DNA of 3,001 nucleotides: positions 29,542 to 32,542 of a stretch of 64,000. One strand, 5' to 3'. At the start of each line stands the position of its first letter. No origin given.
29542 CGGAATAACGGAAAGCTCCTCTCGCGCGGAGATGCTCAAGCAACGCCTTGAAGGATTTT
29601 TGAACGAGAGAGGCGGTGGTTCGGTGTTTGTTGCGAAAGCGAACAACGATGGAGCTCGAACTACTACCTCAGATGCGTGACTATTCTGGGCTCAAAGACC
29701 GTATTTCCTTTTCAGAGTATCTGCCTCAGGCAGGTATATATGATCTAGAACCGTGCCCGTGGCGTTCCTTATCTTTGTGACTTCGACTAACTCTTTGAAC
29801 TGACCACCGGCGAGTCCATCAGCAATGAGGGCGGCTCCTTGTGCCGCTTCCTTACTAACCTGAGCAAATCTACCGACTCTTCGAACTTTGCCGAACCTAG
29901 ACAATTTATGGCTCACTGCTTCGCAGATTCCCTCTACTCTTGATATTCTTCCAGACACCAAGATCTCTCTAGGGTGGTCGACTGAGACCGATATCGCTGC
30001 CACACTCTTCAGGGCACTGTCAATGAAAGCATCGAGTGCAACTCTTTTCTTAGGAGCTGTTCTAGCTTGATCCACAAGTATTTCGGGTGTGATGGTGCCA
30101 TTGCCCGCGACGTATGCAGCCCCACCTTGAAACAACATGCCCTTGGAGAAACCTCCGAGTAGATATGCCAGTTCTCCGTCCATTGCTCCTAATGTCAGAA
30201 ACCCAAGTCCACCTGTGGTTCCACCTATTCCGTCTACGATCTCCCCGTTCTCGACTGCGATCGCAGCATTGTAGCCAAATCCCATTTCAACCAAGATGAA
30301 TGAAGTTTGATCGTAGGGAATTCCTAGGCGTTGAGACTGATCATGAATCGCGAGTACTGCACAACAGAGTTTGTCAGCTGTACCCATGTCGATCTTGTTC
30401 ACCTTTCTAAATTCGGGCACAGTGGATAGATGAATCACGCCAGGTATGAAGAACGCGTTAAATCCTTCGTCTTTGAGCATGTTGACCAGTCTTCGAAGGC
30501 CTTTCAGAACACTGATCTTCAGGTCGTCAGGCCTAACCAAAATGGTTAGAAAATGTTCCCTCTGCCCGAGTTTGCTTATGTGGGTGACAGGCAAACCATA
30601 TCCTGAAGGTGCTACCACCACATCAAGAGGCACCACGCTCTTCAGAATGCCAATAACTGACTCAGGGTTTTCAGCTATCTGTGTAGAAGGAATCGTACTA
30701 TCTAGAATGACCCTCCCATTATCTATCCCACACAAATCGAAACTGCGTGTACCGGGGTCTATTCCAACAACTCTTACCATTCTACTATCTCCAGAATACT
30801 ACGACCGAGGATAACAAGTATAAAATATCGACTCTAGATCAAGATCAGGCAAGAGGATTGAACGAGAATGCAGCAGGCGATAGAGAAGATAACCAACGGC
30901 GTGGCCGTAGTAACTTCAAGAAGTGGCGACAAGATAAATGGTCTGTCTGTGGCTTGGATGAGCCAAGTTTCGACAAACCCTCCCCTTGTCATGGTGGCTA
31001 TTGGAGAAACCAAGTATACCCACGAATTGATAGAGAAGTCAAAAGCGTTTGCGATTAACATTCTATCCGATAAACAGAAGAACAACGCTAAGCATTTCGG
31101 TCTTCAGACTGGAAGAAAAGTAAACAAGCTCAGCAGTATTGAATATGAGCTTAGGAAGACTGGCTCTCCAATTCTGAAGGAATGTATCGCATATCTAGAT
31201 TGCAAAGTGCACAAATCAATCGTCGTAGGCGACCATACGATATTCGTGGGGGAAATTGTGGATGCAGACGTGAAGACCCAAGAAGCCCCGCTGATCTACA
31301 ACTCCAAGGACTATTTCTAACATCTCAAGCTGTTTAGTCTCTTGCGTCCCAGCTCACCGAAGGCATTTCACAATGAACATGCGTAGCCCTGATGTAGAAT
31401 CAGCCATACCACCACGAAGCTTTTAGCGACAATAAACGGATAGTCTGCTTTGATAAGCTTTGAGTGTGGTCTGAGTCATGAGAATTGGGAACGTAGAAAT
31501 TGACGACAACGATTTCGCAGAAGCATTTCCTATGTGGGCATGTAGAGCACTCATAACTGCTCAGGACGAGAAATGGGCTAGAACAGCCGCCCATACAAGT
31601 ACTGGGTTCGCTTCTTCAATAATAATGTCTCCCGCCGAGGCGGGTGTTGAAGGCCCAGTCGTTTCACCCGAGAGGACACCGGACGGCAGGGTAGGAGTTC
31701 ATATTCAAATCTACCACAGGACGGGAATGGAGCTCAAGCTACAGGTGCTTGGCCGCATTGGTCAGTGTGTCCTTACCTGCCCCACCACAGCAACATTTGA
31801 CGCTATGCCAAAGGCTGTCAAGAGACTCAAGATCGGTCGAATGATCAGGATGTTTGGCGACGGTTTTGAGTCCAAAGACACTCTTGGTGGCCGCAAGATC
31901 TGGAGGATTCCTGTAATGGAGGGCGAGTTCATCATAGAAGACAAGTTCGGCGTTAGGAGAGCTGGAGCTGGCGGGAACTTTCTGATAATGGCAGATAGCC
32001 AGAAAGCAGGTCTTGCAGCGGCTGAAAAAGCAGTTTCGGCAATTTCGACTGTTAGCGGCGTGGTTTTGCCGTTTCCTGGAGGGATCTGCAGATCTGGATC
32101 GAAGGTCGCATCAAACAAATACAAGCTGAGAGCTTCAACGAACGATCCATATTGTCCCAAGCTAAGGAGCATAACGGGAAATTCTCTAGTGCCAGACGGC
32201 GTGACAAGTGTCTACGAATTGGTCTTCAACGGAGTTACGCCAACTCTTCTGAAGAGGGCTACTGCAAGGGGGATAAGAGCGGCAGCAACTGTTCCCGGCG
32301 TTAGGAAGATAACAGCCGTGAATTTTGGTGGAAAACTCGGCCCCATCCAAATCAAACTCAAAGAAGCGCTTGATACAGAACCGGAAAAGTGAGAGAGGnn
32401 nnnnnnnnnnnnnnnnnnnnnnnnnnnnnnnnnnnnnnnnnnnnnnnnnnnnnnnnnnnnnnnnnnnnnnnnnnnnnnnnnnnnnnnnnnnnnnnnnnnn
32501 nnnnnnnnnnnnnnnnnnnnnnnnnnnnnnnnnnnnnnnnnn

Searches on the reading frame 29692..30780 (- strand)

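Call 65: search_protein_families(library=pfam, proteins=[window:29692-30780:-], max_evalue=0.00001)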
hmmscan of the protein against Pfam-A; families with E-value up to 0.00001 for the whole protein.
window:29692-30780:- (362 aa): 1 family
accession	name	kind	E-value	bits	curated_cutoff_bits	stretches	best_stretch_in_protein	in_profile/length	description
PF07318.18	DUF1464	-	1.2e-101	340.6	23.5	1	6-349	1-326/327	Protein of unknown function (DUF1464)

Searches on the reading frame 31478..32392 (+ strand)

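Call 65: search_protein_families(library=pfam, proteins=[window:31478-32392:+], max_evalue=0.00001)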
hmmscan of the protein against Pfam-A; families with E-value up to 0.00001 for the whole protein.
window:31478-32392:+ (304 aa): 2 families
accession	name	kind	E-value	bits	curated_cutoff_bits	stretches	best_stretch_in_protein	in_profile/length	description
PF02741.20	FTR_C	-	1.6e-53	181.2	25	1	149-296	1-148/149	FTR, proximal lobe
PF01913.23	FTR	-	5.9e-52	175.8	27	1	1-146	1-142/142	Formylmethanofuran-tetrahydromethanopterin formyltransferase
